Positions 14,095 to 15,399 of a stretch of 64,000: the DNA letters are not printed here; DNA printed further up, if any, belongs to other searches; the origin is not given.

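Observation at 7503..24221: Island cargo is a complete CoA-dependent (hydroxy)aromatic-acid catabolic module of unknown substrate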

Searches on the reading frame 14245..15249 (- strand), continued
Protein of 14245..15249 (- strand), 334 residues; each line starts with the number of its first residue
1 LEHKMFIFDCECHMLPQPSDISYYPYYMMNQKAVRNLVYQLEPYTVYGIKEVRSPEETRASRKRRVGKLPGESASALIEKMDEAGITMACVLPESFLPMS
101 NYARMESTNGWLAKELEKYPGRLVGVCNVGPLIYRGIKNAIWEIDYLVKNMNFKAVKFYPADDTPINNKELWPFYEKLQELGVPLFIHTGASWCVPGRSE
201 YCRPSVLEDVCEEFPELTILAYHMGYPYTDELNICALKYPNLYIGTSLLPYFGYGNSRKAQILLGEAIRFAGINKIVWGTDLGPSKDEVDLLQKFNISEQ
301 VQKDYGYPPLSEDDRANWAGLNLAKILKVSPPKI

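Call 61: search_protein_families(library=pfam, proteins=[L007:610-1605:+, L007:8505-9065:+, L007:9195-9752:+, L007:16294-17604:+, L010:12138-14237:+, L010:14239-16146:+, L010:2043-3179:+, L010:3477-4550:-, L009:1135-2298:+, L009:3195-4376:+], max_evalue=0.00001)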
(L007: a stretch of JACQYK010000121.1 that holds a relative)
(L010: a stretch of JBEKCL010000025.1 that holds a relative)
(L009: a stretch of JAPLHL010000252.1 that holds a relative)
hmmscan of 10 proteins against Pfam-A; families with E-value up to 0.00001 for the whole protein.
L007:610-1605:+ (331 aa): 2 families
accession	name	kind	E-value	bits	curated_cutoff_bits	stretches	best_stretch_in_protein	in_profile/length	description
PF03462.23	PCRF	-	3.6e-57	193.7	24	1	2-184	9-194/194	PCRF domain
PF00472.26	RF-1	-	4.3e-44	149.6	35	1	193-302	2-116/116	RF-1 domain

L007:8505-9065:+ (186 aa): 2 families
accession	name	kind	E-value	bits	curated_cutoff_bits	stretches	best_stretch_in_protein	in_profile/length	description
PF12680.13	SnoaL_2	-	1.1e-10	42.4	27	1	39-163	1-100/102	SnoaL-like domain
PF07366.18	SnoaL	-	1.5e-10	41.4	28.4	1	37-172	2-120/126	SnoaL-like polyketide cyclase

L007:9195-9752:+ (185 aa): 2 families
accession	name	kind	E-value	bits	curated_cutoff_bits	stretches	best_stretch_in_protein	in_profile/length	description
PF07366.18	SnoaL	-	6.8e-08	32.8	28.4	1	36-172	2-121/126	SnoaL-like polyketide cyclase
PF12680.13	SnoaL_2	-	6.9e-07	30.2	27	1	38-155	1-94/102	SnoaL-like domain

L007:16294-17604:+ (436 aa): 2 families
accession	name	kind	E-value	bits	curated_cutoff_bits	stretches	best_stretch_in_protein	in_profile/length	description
PF07690.21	MFS_1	-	3.2e-39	135.3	33.4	1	41-390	3-347/347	Major Facilitator Superfamily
PF06779.20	MFS_4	-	3.6e-09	36.9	26.3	1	240-420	185-362/364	Uncharacterised MFS-type transporter YbfB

L010:12138-14237:+ (699 aa): 3 families
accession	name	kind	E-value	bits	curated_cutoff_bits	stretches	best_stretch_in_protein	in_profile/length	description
PF01968.24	Hydantoinase_A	-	1.5e-86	290.7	22.9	1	214-498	1-289/291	Hydantoinase/oxoprolinase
PF05378.19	Hydant_A_N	-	3.8e-42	144.4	25.2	1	3-192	1-174/176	Hydantoinase/oxoprolinase N-terminal region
PF19278.4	Hydant_A_C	-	4.7e-23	82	21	1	511-689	7-185/193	Hydantoinase/oxoprolinase C-terminal domain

L010:14239-16146:+ (635 aa): 1 family
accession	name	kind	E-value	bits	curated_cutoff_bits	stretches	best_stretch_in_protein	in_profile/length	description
PF02538.19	Hydantoinase_B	-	1.7e-110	370.4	26.8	1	11-563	1-519/519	Hydantoinase B/oxoprolinase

L010:2043-3179:+ (378 aa): 2 families
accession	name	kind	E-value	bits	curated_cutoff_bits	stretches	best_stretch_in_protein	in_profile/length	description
PF07690.21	MFS_1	-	6.7e-40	137.5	33.4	1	31-313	64-338/347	Major Facilitator Superfamily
PF00083.30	Sugar_tr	-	1.6e-10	40.9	22.3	1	34-361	81-407/452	Sugar (and other) transporter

L010:3477-4550:- (357 aa): 2 families
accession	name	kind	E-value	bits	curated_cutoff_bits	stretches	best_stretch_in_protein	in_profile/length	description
PF05598.16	DUF772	-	7.9e-18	64.7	23.1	1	43-114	1-70/74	Transposase domain (DUF772)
PF01609.27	DDE_Tnp_1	-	5.6e-13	49.5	23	1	188-337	25-200/200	Transposase DDE domain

L009:1135-2298:+ (387 aa): 4 families
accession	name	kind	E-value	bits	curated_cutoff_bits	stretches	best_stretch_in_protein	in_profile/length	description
PF00441.29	Acyl-CoA_dh_1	-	8.9e-40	136.7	22.4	1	233-379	1-147/150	Acyl-CoA dehydrogenase, C-terminal domain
PF02771.21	Acyl-CoA_dh_N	-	3.9e-30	105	22.9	1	6-120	1-113/113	Acyl-CoA dehydrogenase, N-terminal domain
PF02770.24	Acyl-CoA_dh_M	-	2.5e-19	69.7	33.3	1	124-221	1-97/97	Acyl-CoA dehydrogenase, middle domain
PF08028.16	Acyl-CoA_dh_2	-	1.4e-16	61.4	22.7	1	249-361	2-124/134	Acyl-CoA dehydrogenase, C-terminal domain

L009:3195-4376:+ (393 aa): 1 family
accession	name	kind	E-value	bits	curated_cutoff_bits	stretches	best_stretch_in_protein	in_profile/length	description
PF22691.2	Thiolase_C_1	-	1e-33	116.5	28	1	251-390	8-144/144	Thiolase C-terminal domain-like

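Call 62: search_protein_families(library=pfam, proteins=[L011:9512-10129:+, L011:10172-10627:+, L011:10693-11544:-, L011:12659-13801:+, L011:13620-14969:+, L011:15695-16942:+, L011:17882-19384:+, L011:128-1255:-, L014:303-2615:+, L012:8654-9460:+], max_evalue=0.00001)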
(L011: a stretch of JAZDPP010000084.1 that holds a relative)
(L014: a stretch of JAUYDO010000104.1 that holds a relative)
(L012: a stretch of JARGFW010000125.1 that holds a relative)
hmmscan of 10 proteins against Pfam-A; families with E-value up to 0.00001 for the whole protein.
L011:9512-10129:+ (205 aa): 1 family
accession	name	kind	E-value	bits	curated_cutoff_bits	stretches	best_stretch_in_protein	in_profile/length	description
PF13452.11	FAS1_DH_region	-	1.4e-16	61.3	22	1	53-194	13-130/132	FAS1-like, dehydratase domain region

L011:10172-10627:+ (151 aa): 1 family
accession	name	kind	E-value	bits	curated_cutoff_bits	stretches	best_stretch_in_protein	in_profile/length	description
PF01575.25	MaoC_dehydratas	-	2.8e-07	30.6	27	1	31-99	19-86/123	MaoC like domain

L011:10693-11544:- (283 aa): 1 family
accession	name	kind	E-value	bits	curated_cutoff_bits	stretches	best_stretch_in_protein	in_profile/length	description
PF04240.17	Caroten_synth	-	2e-31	110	25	1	42-215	10-175/209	Carotenoid biosynthesis protein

L011:12659-13801:+ (380 aa): 2 families
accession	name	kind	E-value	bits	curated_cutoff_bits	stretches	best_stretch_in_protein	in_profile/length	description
PF22691.2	Thiolase_C_1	-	4.9e-37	127.3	28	1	242-377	12-143/144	Thiolase C-terminal domain-like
PF00108.29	Thiolase_N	-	3.2e-06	27.2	26.4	0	145-215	161-259/260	Thiolase, N-terminal domain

L011:13620-14969:+ (449 aa): 2 families
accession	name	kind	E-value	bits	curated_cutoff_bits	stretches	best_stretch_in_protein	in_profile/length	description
PF22691.2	Thiolase_C_1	-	1.8e-31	109.2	28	1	320-442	19-139/144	Thiolase C-terminal domain-like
PF00108.29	Thiolase_N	-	1.8e-08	34.5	26.4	1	69-281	1-256/260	Thiolase, N-terminal domain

L011:15695-16942:+ (415 aa): 3 families
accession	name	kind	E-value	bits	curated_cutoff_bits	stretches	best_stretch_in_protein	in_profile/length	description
PF00465.25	Fe-ADH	-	2.3e-38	131.9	31.3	1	31-204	1-168/168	Iron-containing alcohol dehydrogenase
PF25137.1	ADH_Fe_C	-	2.7e-14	53.7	27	1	217-401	3-182/194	Fe-containing alcohol dehydrogenase family, C-terminal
PF13685.12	Fe-ADH_2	-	4.1e-07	30.6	28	1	36-135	2-94/149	Iron-containing alcohol dehydrogenase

L011:17882-19384:+ (501 aa): 6 families
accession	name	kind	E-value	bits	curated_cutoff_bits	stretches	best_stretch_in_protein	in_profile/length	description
PF01593.30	Amino_oxidase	-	1e-17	65.1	19.8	1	241-499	199-442/443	Flavin containing amine oxidoreductase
PF13450.12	NAD_binding_8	-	3.1e-09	37.4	21.9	1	11-50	1-40/68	NAD(P)-binding Rossmann-like domain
PF01266.30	DAO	-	1.5e-07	31.7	27.9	0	8-98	1-85/353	FAD dependent oxidoreductase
PF00890.30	FAD_binding_2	-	2e-07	31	20.4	0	8-44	1-37/414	FAD binding domain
PF12831.13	FAD_oxidored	-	3.4e-07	30.3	27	1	8-45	1-38/416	FAD dependent oxidoreductase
PF00996.24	GDI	-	8e-07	28.4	23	0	168-302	155-284/436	GDP dissociation inhibitor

L011:128-1255:- (375 aa): 4 families
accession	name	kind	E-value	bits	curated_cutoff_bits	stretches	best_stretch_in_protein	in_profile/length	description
PF02771.21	Acyl-CoA_dh_N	-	1.1e-29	103.5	22.9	1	6-116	1-112/113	Acyl-CoA dehydrogenase, N-terminal domain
PF00441.29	Acyl-CoA_dh_1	-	4.6e-26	92.2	22.4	1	224-373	1-149/150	Acyl-CoA dehydrogenase, C-terminal domain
PF02770.24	Acyl-CoA_dh_M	-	6.5e-16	58.7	33.3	1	122-212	2-97/97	Acyl-CoA dehydrogenase, middle domain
PF08028.16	Acyl-CoA_dh_2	-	3e-11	44.2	22.7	1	241-352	3-123/134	Acyl-CoA dehydrogenase, C-terminal domain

L014:303-2615:+ (770 aa): 2 families
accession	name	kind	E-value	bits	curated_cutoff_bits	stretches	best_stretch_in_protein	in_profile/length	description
PF00384.28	Molybdopterin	-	3.9e-29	102.2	24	2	14-366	9-199/353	Molybdopterin oxidoreductase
PF01568.27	Molydop_binding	-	2.2e-17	63.5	26.8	1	641-716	30-98/110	Molydopterin dinucleotide binding domain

L012:8654-9460:+ (268 aa): 3 families
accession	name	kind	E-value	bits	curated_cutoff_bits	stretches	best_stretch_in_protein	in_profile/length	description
PF13561.12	adh_short_C2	-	5.6e-47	160.7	27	1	20-263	3-234/236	Enoyl-(Acyl carrier protein) reductase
PF00106.31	adh_short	-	9.8e-47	159.4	26.6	1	12-215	1-193/195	short chain dehydrogenase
PF08659.16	KR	-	1.9e-13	51.1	22.6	1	13-186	2-164/180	KR domain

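Call 70: search_solved_structures(query=L002:6835-8994:+, max_evalue=1e-10)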
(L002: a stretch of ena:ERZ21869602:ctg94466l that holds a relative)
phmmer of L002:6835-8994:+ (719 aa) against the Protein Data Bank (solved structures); distinct sequences matched with E-value up to 1e-10: 51.
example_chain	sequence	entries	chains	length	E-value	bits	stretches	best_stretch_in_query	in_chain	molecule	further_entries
2e7z_A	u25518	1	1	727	9e-114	384.2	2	26-365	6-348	Acetylene hydratase Ahy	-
7qv7_S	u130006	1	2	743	1e-64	222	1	22-663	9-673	Hydrogen dependent carbon dioxide reductase subunit FdhF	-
2vpw_A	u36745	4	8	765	4.6e-61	209.9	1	23-660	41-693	THIOSULFATE REDUCTASE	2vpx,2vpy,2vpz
9t1s_L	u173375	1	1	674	2.1e-57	197.9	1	22-661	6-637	formate dehydrogenase (coenzyme F420)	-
7bkb_D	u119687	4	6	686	4.6e-55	190.1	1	22-660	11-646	Formate dehydrogenase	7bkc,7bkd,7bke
1aa6_A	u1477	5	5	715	2e-54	188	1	24-668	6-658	FORMATE DEHYDROGENASE H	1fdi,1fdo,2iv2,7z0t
2jio_A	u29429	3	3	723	8e-50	172.8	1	22-497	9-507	PERIPLASMIC NITRATE REDUCTASE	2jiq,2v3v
2jim_A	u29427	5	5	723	4e-49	170.4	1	22-497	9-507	PERIPLASMIC NITRATE REDUCTASE | PROTEIN (PERIPLASMIC NITRATE REDUCTASE)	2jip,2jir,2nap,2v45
9vap_A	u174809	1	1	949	1.7e-47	165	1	21-356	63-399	Formate dehydrogenase molybdopterin-binding subunit FdhA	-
9wxb_B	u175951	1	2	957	6.5e-47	163.1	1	10-499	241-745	Formate dehydrogenase alpha subunit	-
7vw6_A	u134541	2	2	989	2.9e-45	157.7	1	13-497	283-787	Formate dehydrogenase | Tungsten-containing formate dehydrogenase alpha subunit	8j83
7e5z_A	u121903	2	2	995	3e-45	157.6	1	13-497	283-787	Formate dehydrogenase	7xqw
6tg9_A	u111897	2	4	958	3.7e-45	157.3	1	10-661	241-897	Formate dehydrogenase subunit alpha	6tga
1dmr_A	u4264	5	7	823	1.1e-40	142.6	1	85-502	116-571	DMSO REDUCTASE | Dimethyl sulfoxide/trimethylamine N-oxide reductase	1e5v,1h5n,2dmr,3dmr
1e60_A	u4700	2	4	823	1.1e-40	142.6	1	85-502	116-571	Dimethyl sulfoxide/trimethylamine N-oxide reductase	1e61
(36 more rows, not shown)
